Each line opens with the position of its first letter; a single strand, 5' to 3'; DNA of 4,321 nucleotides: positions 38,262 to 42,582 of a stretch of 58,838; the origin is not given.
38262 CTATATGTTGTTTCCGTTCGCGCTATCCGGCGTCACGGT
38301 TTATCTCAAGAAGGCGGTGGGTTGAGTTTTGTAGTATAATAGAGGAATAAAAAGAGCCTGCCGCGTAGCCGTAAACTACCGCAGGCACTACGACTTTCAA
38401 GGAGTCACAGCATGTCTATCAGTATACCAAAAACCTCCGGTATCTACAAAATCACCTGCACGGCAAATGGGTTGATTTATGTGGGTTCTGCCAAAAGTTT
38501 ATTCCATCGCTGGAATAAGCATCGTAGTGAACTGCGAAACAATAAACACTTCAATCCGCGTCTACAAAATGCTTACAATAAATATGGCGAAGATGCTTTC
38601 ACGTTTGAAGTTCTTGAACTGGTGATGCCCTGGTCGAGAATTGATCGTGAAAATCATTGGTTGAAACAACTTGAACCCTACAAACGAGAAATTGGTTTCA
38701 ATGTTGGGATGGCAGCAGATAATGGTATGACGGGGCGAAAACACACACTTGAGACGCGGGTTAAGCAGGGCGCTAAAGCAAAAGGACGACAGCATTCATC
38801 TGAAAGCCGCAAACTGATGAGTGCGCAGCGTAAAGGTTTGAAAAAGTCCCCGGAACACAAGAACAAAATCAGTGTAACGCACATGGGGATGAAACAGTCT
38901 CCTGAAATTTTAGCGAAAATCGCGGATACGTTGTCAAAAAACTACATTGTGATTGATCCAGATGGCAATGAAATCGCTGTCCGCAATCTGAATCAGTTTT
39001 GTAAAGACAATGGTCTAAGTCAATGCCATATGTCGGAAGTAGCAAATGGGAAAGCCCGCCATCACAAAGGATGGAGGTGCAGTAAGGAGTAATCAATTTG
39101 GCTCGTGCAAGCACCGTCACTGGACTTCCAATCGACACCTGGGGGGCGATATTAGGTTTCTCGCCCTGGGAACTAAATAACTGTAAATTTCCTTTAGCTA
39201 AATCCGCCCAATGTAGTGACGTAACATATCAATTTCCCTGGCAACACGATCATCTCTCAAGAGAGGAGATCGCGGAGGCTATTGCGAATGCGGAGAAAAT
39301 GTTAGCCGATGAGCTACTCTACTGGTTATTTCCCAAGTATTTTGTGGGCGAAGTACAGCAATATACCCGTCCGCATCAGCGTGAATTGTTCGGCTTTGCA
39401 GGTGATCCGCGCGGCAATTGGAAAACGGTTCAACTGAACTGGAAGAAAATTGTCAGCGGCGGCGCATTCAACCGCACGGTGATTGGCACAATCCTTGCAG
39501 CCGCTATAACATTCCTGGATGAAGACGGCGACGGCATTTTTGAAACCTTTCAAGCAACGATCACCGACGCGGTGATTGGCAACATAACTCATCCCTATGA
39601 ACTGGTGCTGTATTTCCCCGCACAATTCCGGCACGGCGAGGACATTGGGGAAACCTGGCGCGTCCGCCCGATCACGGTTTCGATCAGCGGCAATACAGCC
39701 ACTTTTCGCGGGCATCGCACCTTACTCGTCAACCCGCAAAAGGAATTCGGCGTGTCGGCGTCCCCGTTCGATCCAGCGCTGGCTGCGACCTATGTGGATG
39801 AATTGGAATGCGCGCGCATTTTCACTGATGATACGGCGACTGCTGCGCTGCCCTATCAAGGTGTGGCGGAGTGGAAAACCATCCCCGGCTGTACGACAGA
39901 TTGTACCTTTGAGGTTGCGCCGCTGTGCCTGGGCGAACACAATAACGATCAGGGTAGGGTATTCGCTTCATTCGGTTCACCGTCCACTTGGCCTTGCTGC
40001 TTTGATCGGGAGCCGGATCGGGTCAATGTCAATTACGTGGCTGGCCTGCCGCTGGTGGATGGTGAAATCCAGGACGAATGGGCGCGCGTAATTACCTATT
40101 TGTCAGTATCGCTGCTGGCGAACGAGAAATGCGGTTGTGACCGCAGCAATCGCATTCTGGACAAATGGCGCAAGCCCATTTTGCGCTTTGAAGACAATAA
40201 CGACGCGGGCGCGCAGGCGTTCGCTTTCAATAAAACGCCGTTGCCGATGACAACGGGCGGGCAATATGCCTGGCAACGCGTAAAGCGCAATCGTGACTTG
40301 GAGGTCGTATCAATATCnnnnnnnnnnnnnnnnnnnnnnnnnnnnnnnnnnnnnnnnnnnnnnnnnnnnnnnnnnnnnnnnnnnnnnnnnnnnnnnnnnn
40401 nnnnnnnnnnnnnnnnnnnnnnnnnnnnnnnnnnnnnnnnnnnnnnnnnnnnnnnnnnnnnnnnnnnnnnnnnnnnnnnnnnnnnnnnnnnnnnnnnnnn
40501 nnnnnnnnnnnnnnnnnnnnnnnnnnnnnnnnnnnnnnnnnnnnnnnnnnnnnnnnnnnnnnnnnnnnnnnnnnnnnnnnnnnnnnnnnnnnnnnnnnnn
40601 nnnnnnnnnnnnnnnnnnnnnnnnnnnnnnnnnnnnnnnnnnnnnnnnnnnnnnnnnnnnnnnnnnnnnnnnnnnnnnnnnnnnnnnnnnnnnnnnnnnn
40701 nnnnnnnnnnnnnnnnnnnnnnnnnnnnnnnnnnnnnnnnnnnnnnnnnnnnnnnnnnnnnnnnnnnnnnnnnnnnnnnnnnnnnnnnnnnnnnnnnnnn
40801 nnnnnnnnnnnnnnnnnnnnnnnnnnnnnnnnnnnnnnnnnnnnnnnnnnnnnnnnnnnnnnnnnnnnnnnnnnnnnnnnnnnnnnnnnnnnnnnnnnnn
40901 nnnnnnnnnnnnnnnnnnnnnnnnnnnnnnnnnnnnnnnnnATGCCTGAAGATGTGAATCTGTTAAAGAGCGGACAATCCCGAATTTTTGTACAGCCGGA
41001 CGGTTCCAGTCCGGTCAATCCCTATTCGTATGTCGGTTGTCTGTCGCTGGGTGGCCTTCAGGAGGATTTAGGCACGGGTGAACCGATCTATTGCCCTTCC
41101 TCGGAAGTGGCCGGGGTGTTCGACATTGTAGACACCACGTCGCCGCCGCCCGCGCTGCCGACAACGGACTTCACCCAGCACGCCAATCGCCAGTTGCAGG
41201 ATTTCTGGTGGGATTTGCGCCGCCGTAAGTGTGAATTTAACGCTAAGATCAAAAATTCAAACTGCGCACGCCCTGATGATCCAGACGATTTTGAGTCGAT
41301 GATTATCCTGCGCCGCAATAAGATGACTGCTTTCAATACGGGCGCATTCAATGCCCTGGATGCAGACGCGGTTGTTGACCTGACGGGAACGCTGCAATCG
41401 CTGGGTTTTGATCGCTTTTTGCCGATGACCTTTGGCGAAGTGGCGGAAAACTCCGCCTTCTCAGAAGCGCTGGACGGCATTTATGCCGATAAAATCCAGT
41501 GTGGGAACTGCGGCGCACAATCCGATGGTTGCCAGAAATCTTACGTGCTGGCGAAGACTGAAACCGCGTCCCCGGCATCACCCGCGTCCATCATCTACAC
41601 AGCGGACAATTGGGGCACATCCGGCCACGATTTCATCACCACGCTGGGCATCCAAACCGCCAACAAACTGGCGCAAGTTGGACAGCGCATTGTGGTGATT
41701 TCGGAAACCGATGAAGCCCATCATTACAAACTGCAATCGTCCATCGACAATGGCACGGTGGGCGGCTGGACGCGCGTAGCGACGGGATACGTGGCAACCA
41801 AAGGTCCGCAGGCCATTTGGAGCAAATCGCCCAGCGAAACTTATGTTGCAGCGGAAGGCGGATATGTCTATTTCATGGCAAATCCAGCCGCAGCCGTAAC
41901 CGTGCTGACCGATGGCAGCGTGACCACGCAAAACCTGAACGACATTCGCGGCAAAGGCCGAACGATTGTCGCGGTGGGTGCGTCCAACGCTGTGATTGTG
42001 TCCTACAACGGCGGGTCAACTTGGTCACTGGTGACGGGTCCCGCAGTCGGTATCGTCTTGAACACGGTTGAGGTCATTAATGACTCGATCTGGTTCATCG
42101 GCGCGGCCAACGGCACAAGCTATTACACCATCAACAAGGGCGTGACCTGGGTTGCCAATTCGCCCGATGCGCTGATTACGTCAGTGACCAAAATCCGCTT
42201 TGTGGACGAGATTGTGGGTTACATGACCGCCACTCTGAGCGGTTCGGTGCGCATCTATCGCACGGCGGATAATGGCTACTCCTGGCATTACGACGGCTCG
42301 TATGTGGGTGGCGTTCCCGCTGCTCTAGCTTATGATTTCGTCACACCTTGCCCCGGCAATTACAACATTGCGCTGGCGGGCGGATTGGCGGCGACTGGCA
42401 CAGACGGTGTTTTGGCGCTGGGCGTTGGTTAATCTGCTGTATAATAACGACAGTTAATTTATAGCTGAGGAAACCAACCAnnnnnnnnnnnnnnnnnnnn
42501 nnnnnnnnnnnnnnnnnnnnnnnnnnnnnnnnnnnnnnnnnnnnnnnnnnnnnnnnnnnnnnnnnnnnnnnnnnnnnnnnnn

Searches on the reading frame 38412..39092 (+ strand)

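Call 99: search_protein_families(library=pfam, proteins=[window:38412-39092:+], max_evalue=0.001)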
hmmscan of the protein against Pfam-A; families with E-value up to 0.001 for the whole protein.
window:38412-39092:+ (226 aa): 3 families
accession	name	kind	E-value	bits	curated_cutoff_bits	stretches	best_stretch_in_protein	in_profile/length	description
PF01541.30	GIY-YIG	-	6e-12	46.1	22.6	1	10-89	3-74/78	GIY-YIG catalytic domain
PF07460.16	NUMOD3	-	5.9e-05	23.4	20.4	0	125-142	1-18/37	NUMOD3 motif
PF22083.2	I-HmuI_NUMOD-like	-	0.00095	19.1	27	0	179-221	1-43/46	DNA endonuclease I-HmuI-like, NUMOD-like domain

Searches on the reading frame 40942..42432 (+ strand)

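Call 99: search_protein_families(library=pfam, proteins=[window:40942-42432:+], max_evalue=0.001)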
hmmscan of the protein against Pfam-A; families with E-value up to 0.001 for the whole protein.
window:40942-42432:+ (496 aa): 1 family
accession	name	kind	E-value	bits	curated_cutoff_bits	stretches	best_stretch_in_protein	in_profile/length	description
PF15902.12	Sortilin-Vps10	-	0.00058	19.2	33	0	350-449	2-110/446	Sortilin, neurotensin receptor 3,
